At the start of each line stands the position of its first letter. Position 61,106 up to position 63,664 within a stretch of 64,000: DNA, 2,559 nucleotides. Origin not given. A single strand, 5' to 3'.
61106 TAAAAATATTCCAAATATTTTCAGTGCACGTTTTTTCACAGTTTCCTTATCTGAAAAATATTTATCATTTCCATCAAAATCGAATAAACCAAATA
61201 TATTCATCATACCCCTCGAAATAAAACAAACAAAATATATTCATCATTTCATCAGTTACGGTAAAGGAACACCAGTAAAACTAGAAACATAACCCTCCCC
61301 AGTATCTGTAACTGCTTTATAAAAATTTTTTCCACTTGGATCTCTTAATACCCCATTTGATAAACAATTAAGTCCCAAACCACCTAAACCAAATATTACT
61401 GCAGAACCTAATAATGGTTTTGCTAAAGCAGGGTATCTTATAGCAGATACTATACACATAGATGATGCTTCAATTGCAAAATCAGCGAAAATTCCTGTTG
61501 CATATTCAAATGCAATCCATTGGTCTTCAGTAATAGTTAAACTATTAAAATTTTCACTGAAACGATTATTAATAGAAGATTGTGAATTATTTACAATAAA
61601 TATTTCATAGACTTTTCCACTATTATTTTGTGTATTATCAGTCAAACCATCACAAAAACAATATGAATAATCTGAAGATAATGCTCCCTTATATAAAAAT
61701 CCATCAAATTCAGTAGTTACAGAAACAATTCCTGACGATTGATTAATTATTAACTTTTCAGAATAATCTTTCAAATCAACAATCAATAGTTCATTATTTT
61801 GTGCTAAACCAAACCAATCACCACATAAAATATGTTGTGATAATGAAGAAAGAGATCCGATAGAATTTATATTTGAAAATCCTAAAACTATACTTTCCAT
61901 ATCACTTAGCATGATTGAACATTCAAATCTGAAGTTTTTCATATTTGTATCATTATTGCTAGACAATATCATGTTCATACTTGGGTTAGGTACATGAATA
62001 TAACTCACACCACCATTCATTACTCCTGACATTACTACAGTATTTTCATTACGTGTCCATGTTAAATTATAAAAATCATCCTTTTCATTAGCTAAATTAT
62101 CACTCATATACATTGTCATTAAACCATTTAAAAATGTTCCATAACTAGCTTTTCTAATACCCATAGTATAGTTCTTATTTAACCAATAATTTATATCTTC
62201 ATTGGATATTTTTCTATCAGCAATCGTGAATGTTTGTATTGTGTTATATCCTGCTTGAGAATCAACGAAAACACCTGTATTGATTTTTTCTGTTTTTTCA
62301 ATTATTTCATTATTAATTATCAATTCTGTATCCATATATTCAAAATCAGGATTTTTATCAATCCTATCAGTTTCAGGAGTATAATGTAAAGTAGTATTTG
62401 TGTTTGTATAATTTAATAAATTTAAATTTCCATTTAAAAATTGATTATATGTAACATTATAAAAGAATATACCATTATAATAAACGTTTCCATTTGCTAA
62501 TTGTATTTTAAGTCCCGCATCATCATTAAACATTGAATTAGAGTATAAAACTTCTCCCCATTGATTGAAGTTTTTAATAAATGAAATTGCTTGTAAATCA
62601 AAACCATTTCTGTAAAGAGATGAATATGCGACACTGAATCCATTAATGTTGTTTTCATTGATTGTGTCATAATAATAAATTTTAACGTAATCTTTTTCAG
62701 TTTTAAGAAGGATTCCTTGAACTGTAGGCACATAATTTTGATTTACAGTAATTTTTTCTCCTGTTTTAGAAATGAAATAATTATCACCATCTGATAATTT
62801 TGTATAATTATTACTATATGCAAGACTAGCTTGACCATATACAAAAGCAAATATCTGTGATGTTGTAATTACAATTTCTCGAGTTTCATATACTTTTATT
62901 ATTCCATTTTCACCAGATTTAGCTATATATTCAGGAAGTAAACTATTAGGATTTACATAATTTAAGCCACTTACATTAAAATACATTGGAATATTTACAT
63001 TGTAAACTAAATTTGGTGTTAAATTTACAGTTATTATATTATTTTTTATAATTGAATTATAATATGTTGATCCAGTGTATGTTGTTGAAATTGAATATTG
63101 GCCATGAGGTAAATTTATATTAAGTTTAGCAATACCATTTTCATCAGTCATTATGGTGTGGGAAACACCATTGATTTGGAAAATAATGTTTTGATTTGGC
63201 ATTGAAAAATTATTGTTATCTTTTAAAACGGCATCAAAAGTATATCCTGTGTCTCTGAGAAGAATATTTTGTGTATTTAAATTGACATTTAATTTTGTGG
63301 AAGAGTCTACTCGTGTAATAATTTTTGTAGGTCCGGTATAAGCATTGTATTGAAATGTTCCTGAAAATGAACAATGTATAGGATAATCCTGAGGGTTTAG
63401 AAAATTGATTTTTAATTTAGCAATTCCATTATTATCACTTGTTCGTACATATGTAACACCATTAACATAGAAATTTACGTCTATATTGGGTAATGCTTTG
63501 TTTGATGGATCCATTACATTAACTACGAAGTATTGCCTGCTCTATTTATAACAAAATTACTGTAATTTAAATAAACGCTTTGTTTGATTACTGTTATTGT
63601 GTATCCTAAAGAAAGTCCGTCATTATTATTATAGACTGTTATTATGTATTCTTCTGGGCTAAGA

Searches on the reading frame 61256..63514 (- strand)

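Call 38: search_protein_families(library=pfam, proteins=[window:61256-63514:-], max_evalue=0.0001)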
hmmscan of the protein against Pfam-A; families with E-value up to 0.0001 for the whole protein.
window:61256-63514:- (752 aa): 2 families
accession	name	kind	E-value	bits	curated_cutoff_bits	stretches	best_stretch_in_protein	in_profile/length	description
PF16640.11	Big_3_5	-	6.6e-13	49.5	35.5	1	90-163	13-87/88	Bacterial Ig-like domain (group 3)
PF02369.22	Big_1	-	1.6e-07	31.7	34.9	0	92-147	20-81/93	Bacterial Ig-like domain (group 1)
